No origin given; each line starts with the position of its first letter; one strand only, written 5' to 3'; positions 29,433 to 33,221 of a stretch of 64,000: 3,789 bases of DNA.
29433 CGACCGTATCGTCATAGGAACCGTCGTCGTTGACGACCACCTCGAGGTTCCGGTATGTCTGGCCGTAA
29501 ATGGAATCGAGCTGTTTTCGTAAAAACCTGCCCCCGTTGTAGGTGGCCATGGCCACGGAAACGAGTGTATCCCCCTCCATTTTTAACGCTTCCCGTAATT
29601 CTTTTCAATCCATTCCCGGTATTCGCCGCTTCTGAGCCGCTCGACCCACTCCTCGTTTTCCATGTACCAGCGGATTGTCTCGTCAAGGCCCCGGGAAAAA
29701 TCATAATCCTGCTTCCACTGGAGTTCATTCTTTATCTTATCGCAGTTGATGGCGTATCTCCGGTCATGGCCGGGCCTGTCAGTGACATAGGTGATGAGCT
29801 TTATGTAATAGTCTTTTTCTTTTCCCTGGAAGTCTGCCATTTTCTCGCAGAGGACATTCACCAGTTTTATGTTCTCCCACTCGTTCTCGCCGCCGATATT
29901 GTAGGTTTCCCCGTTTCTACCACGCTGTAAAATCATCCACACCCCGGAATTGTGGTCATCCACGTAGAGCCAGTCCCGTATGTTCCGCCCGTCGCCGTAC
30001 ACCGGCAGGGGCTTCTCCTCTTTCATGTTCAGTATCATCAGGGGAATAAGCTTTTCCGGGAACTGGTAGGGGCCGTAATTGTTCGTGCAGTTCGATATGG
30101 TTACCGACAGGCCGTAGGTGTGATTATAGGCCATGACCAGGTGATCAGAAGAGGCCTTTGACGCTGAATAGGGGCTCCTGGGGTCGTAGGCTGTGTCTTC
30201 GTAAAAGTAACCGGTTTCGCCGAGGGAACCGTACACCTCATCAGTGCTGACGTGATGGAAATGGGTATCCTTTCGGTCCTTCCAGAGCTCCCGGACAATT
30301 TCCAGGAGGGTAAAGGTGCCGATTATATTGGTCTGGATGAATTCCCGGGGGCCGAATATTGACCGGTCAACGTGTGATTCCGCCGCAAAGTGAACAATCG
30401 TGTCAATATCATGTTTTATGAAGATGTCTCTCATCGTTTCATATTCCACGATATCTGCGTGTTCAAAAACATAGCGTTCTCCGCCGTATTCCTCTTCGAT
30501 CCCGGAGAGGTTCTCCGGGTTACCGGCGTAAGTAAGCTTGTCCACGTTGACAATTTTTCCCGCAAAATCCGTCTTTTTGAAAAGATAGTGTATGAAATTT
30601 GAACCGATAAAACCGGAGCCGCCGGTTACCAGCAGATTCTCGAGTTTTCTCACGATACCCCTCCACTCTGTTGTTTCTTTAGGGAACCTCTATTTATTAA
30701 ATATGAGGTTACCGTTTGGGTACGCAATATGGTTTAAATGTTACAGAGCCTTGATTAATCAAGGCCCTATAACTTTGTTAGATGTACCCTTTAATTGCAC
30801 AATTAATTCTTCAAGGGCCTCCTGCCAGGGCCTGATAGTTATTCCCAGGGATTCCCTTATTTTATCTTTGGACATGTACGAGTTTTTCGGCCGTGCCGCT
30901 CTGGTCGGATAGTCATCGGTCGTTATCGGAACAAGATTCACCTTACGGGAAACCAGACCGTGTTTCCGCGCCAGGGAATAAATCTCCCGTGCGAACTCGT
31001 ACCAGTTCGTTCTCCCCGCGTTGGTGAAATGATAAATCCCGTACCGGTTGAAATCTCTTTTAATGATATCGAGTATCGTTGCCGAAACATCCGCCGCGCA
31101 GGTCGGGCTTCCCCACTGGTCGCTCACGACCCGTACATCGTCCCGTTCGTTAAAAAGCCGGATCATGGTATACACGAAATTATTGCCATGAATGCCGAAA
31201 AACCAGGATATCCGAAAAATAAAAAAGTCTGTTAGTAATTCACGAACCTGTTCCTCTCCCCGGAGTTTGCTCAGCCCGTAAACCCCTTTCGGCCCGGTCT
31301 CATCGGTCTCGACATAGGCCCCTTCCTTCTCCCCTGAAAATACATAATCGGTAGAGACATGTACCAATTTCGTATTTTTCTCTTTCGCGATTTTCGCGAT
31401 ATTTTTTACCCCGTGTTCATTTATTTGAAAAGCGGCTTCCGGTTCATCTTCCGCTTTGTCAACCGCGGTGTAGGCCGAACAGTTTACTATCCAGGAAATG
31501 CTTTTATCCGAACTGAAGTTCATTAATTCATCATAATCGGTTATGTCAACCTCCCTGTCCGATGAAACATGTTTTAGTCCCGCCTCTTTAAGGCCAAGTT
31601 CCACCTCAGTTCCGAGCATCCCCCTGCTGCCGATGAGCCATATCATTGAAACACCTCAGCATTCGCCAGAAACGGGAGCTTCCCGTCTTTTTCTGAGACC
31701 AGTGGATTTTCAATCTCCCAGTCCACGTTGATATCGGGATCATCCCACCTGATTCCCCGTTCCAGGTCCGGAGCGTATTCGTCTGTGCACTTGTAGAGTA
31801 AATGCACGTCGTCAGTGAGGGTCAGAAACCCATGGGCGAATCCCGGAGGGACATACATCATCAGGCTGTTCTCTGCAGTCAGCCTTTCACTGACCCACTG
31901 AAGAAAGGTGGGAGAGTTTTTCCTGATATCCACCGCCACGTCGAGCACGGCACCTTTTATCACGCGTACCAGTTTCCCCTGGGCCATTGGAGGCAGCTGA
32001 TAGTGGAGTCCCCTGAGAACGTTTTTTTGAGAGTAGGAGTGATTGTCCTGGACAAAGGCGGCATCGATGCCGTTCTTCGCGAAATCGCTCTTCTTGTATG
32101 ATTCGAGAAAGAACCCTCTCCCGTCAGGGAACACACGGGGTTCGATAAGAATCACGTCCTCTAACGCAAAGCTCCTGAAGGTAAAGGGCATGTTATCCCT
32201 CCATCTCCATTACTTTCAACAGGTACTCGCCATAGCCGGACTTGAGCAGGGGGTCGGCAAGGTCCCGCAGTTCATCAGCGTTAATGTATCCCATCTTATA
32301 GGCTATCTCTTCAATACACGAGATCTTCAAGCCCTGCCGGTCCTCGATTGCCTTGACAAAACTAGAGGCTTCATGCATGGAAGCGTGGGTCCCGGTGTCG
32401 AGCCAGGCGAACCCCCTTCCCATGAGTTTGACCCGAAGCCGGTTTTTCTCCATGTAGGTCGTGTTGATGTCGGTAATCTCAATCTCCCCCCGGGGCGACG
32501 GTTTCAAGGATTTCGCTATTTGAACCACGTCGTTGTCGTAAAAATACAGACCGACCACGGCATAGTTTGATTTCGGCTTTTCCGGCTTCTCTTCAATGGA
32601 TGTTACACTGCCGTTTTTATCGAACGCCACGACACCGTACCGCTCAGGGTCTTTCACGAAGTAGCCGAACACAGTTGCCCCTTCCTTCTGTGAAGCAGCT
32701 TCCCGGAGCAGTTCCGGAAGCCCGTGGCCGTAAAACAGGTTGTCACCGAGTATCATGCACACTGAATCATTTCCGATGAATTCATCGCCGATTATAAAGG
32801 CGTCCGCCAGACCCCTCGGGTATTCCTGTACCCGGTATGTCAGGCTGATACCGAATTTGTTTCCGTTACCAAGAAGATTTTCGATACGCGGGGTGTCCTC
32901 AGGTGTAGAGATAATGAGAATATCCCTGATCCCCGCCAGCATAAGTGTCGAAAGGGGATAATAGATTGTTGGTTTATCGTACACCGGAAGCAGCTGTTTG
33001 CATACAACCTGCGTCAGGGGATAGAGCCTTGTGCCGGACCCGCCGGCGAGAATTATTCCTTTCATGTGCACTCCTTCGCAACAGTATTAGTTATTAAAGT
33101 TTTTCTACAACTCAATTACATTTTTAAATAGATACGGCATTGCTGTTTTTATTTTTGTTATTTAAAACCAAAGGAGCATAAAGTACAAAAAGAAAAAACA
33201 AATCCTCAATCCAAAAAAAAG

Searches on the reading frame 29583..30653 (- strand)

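Call 15: search_protein_families(library=pfam, proteins=[window:29583-30653:-])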
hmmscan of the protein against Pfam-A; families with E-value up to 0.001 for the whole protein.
window:29583-30653:- (356 aa): 6 families
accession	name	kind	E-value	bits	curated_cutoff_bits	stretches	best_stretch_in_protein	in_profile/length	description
PF16363.11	GDP_Man_Dehyd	-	9.2e-92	308.5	27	1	8-326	1-332/332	GDP-mannose 4,6 dehydratase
PF01370.27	Epimerase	-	3.6e-63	213.6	20.9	1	8-254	2-240/240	NAD dependent epimerase/dehydratase family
PF02719.21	Polysacc_synt_2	-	2.5e-13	50.3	20.2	1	7-282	1-253/293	Polysaccharide biosynthesis protein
PF07993.18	NAD_binding_4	-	1.3e-10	41.4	20.1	1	80-189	86-204/258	Male sterility protein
PF01073.25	3Beta_HSD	-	1.6e-10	41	22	1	8-232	1-219/280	3-beta hydroxysteroid dehydrogenase/isomerase family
PF04321.23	RmlD_sub_bind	-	9.1e-09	35.2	27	1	6-179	2-142/287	RmlD substrate binding domain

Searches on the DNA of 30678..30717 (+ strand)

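Call 116: build_rna_model(alignment_id=A8, structure=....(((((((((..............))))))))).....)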
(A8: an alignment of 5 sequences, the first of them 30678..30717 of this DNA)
Model R1 built from alignment A8 (5 sequences, 41 columns); structure: as given.
model positions 40; base pairs 9; branch points 0; effective number of sequences 5; information 0.928 bits per position. Calibrated on 0.2 Mb of random sequence (short: E-values are rough).
structure used (alignment columns):
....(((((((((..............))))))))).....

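Call 117: search_with_rna_model(model_id=R1, source=window, filters=off, max_evalue=10)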
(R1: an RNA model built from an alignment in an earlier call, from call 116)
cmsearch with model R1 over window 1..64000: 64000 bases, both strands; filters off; matches with E-value up to 10: 23.
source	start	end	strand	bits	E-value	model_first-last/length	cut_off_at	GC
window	30678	30717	+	54.4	1.1e-11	1-40/40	no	0.3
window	57751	57790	+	48.9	3e-10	1-40/40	no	0.4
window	41914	41953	-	46.9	1e-09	1-40/40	no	0.38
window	43343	43381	+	42.8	1.3e-08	1-40/40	no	0.31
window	51014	51054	+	27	0.00021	1-40/40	no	0.37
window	30681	30713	-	18.9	0.03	5-37/40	no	0.33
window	2162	2201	+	14.8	0.37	1-40/40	no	0.43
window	51070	51117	+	14.5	0.46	1-40/40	no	0.25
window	50979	51018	-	14.4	0.47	1-40/40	no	0.25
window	22300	22342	+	13.1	1.1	1-40/40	no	0.49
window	29237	29263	+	13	1.1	1-40/40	no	0.52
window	35597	35618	+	12.8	1.3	1-40/40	no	0.27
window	26705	26729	+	11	3.8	1-40/40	no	0.4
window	57753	57786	-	10.9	4.1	5-38/40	no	0.44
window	56277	56298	-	10.6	5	1-40/40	no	0.45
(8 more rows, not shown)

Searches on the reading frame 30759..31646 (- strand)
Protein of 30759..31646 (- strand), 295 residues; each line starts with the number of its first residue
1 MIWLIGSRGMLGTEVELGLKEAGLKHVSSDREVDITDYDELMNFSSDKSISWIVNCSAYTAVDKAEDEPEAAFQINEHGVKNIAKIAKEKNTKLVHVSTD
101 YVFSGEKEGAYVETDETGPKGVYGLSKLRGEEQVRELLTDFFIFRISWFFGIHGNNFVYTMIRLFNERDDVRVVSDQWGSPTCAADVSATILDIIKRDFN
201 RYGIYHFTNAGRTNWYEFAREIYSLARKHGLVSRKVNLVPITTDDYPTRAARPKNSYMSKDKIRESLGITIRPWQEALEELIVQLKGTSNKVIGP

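Call 15: search_protein_families(library=pfam, proteins=[window:30759-31646:-])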
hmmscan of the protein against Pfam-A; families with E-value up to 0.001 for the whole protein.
window:30759-31646:- (295 aa): 5 families
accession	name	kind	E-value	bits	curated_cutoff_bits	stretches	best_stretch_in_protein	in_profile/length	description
PF04321.23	RmlD_sub_bind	-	4.1e-95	318.6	27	1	2-284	3-284/287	RmlD substrate binding domain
PF01370.27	Epimerase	-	7.2e-17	62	20.9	1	4-175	3-203/240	NAD dependent epimerase/dehydratase family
PF16363.11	GDP_Man_Dehyd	-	1.3e-12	48.3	27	1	32-141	58-171/332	GDP-mannose 4,6 dehydratase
PF07993.18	NAD_binding_4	-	1.9e-06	27.7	20.1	1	48-147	87-205/258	Male sterility protein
PF02719.21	Polysacc_synt_2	-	5.7e-06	26.2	20.2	1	33-101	61-130/293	Polysaccharide biosynthesis protein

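Call 60: search_solved_structures(query=window:30759-31646:-, show_alignments=2, max_evalue=1e-20)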
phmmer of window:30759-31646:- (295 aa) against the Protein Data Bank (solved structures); distinct sequences matched with E-value up to 1e-20: 7.
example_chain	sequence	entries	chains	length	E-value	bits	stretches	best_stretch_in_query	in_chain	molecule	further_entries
3sc6_A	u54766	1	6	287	1.5e-58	201.7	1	4-286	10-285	dTDP-4-dehydrorhamnose reductase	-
1vl0_A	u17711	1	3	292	3.7e-56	193.8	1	2-283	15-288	DTDP-4-dehydrorhamnose reductase, rfbD ortholog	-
4wpg_A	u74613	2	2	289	2.4e-51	178.1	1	1-281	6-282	dTDP-4-dehydrorhamnose reductase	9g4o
1kbz_A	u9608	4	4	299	8.7e-50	172.9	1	51-286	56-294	dTDP-glucose oxidoreductase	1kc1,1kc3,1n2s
8g22_A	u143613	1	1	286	3.7e-49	170.9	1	1-282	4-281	dTDP-4-dehydrorhamnose reductase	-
8ctr_A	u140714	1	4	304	1.6e-48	168.8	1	2-287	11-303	dTDP-4-dehydrorhamnose reductase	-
2ggs_A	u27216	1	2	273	2e-23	86.5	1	23-223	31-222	273aa long hypothetical dTDP-4-dehydrorhamnose reductase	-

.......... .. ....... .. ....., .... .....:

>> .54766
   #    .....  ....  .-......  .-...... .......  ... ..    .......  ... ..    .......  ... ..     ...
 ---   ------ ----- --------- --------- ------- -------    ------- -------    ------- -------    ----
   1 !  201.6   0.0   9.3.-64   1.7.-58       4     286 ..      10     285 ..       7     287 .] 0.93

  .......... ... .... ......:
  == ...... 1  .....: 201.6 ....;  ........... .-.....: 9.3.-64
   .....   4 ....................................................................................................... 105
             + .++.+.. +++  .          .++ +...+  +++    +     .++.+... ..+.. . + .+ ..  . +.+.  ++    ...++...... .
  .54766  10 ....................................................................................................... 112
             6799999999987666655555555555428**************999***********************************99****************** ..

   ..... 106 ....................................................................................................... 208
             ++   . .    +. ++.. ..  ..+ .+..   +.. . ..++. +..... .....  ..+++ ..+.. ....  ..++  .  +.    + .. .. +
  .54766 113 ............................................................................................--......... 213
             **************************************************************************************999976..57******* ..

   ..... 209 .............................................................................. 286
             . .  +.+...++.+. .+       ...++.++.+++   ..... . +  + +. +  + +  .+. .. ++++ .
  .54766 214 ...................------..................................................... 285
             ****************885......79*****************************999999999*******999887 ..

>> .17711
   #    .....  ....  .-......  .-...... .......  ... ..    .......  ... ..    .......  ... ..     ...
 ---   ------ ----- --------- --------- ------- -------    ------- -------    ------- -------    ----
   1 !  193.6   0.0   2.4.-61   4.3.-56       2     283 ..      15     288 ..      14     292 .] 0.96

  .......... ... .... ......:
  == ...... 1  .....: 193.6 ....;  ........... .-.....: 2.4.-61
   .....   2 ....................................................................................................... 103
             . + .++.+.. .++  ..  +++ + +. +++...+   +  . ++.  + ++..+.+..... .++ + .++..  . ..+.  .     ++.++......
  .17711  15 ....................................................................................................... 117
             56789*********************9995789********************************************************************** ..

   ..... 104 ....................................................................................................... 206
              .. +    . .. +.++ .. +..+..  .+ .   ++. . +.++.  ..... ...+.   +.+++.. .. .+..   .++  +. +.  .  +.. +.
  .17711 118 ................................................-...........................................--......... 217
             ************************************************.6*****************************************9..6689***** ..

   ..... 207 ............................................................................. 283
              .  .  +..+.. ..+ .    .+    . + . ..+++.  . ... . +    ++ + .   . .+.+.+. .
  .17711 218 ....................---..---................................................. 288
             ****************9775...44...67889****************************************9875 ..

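Call 106: find_homologous_proteins(query=window:30759-31646:-, max_evalue=1e-60)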
Query window:30759-31646:- (295 aa): 3025 proteins with E <= 1e-60 among 8000 candidates; the best 120 are listed.
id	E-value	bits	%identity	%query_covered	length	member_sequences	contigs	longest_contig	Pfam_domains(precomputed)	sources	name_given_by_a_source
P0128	2.0e-196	669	100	100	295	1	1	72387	PF04321.24,PF16363.12,PF02719.22,PF07993.19,PF01370.28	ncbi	-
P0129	2.9e-140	485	72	97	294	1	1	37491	PF04321.24,PF16363.12,PF01370.28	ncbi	-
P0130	1.6e-119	417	62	98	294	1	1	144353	PF04321.24,PF16363.12,PF02719.22,PF07993.19,PF01370.28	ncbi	ncbi:MAG: dTDP-4-dehydrorhamnose reductase [Spirochaetota bacterium]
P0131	4.4e-118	412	61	96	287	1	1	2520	PF04321.24,PF16363.12,PF02719.22,PF07993.19,PF01370.28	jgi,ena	-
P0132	2.8e-117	409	62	96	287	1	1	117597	PF04321.24,PF16363.12,PF02719.22,PF07993.19,PF01370.28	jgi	jgi:dTDP-4-dehydrorhamnose reductase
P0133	3.7e-116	406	61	96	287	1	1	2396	PF04321.24,PF16363.12,PF02719.22,PF01370.28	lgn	-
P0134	6.4e-116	405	62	97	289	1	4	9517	PF04321.24,PF16363.12,PF02719.22,PF07993.19,PF01370.28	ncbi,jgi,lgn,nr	ncbi:MAG: dTDP-4-dehydrorhamnose reductase [Deltaproteobacteria bacterium]|nr:dTDP-4-dehydrorhamnose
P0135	7.2e-116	405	59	98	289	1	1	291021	PF04321.24,PF16363.12,PF02719.22,PF07993.19,PF01370.28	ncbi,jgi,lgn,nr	ncbi:MAG: dTDP-4-dehydrorhamnose reductase [Spirochaetes bacterium]|jgi:dTDP-4-dehydrorhamnose reduc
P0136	3.2e-115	403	59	96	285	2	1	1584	PF04321.24,PF16363.12,PF02719.22,PF07993.19,PF01370.28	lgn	-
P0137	4.0e-115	402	61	96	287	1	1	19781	PF04321.24,PF16363.12,PF01370.28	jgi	jgi:dTDP-4-dehydrorhamnose reductase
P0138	7.0e-115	401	59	97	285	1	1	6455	PF04321.24,PF16363.12,PF02719.22,PF07993.19,PF01370.28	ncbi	-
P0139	1.4e-114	400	60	97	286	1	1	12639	PF04321.24,PF16363.12,PF01370.28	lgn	-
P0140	1.5e-114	400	59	97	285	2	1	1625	PF04321.24,PF16363.12,PF02719.22,PF07993.19,PF01370.28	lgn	-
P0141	2.4e-114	400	60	96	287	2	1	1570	PF04321.24,PF16363.12,PF02719.22,PF07993.19,PF01370.28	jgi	-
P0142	4.5e-114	399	59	96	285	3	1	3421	PF04321.24,PF16363.12,PF02719.22,PF07993.19,PF01370.28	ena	-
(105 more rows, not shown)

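Call 107: find_encoding_contigs(protein=P0129, flank=10000, max_places=2)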
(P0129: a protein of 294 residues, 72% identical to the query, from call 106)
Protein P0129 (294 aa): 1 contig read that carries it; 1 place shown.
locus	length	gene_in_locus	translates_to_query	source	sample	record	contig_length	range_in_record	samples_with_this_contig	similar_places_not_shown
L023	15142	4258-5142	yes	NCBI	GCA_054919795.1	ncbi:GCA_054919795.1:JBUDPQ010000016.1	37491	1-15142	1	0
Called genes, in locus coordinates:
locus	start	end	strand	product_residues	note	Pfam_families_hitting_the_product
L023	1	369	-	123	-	?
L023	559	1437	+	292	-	PF00535:Glycos_transf_2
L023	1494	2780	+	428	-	-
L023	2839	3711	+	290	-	PF00483:NTP_transferase, PF12804:NTP_transf_3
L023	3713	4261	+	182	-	PF00908:dTDP_sugar_isom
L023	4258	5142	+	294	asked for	PF01370:Epimerase, PF04321:RmlD_sub_bind, PF16363:GDP_Man_Dehyd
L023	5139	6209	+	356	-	PF01073:3Beta_HSD, PF01370:Epimerase, PF02719:Polysacc_synt_2, PF04321:RmlD_sub_bind, PF16363:GDP_Man_Dehyd, PF07993:NAD_binding_4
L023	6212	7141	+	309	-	PF00535:Glycos_transf_2, PF10111:Glyco_tranf_2_2 (weak), PF13641:Glyco_tranf_2_3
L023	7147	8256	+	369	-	PF00535:Glycos_transf_2 (faint), PF13641:Glyco_tranf_2_3 (weak)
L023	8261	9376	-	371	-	PF00534:Glycos_transf_1, PF13692:Glyco_trans_1_4, PF13524:Glyco_trans_1_2 (weak)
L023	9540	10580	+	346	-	PF04321:RmlD_sub_bind (faint), PF01370:Epimerase, PF16363:GDP_Man_Dehyd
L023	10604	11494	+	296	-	PF01073:3Beta_HSD, PF01370:Epimerase, PF04321:RmlD_sub_bind, PF13460:NAD_binding_10 (weak), PF16363:GDP_Man_Dehyd, PF02719:Polysacc_synt_2, PF07993:NAD_binding_4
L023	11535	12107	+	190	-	PF00005:ABC_tran, PF13304:AAA_21 (weak)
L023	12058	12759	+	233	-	PF03379:CcmB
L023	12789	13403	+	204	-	PF01578:Cytochrom_C_asm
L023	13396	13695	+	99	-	PF20077:CcmD_alt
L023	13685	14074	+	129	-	PF03100:CcmE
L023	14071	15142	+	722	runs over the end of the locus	PF01578:Cytochrom_C_asm, PF16327:CcmF_C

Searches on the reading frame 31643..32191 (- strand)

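Call 79: search_protein_families(library=pfam, proteins=[window:31643-32191:-], max_evalue=0.0001)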
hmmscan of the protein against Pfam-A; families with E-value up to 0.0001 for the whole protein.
window:31643-32191:- (182 aa): 1 family
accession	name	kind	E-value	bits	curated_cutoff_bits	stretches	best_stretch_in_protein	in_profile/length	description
PF00908.23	dTDP_sugar_isom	-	2.3e-73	245.9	27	1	9-176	3-167/168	dTDP-4-dehydrorhamnose 3,5-epimerase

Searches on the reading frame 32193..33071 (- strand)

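Call 79: search_protein_families(library=pfam, proteins=[window:32193-33071:-], max_evalue=0.0001)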
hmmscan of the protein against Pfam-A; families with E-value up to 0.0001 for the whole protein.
window:32193-33071:- (292 aa): 2 families
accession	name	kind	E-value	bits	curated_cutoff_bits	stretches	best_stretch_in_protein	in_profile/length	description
PF00483.29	NTP_transferase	-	9.7e-76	255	21.2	1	4-240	1-243/245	Nucleotidyl transferase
PF12804.13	NTP_transf_3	-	1.9e-07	31.8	27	1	5-135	1-120/160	MobA-like NTP transferase domain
